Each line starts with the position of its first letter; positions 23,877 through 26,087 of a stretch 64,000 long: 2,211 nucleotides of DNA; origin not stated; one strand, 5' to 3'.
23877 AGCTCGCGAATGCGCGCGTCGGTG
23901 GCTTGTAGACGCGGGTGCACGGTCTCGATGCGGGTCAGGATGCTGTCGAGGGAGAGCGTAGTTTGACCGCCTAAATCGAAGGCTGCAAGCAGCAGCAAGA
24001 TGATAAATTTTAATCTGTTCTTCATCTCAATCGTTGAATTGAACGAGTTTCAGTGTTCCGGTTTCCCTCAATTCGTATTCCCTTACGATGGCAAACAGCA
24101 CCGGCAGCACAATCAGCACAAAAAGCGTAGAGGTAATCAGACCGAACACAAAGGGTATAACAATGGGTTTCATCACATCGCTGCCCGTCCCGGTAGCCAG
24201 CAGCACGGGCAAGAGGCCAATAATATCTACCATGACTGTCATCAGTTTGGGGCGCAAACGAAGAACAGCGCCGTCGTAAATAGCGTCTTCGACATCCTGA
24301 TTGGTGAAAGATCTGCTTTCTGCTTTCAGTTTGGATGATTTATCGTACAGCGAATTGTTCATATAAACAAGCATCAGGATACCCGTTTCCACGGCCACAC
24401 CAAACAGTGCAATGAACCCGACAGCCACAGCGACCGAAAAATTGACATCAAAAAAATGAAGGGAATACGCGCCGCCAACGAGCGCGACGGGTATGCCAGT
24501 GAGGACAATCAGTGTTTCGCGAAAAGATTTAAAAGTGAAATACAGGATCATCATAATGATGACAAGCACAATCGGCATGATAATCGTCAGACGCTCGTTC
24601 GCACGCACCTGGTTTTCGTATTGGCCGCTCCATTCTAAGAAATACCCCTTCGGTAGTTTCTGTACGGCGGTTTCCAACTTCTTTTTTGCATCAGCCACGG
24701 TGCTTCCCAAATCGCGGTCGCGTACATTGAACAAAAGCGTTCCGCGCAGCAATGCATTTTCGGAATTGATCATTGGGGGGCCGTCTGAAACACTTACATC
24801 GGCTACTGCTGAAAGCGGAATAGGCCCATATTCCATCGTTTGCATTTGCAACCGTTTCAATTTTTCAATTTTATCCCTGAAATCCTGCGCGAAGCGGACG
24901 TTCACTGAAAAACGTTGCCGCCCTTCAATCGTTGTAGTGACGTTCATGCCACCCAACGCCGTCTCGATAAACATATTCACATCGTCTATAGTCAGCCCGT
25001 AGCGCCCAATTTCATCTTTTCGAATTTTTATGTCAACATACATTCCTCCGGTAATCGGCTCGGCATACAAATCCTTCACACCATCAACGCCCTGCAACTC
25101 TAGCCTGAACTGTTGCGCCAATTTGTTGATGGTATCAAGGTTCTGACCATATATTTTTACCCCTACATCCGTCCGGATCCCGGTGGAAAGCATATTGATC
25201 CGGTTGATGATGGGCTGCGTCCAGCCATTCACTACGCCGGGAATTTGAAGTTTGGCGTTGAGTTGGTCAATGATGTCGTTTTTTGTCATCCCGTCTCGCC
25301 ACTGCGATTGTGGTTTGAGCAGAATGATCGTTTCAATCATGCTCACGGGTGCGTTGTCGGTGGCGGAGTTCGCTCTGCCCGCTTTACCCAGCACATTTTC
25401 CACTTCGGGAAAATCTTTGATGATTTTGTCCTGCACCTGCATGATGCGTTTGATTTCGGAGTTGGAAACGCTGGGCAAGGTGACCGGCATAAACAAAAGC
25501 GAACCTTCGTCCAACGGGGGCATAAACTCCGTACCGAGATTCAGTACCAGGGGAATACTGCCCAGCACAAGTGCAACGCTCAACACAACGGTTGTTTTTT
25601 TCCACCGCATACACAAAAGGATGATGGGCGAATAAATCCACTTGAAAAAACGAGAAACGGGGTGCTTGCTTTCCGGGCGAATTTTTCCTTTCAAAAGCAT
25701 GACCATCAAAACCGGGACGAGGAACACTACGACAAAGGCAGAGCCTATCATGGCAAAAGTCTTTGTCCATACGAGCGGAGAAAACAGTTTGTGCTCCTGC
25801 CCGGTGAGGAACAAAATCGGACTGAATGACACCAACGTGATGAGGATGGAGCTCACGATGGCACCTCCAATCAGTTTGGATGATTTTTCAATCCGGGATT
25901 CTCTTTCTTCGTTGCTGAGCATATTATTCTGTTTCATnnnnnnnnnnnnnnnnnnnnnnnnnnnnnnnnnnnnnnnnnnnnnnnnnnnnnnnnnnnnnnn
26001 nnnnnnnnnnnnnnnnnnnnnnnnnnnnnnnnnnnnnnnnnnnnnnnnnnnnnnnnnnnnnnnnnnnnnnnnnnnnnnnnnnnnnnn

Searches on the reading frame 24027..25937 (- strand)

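Call 51: search_protein_families(library=pfam, proteins=[window:24027-25937:-], max_evalue=0.001)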
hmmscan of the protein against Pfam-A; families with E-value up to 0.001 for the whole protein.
window:24027-25937:- (636 aa): 1 family
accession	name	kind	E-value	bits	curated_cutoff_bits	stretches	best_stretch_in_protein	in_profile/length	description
PF00873.25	ACR_tran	-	8.4e-128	428.1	28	1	9-619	417-1021/1021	AcrB/AcrD/AcrF family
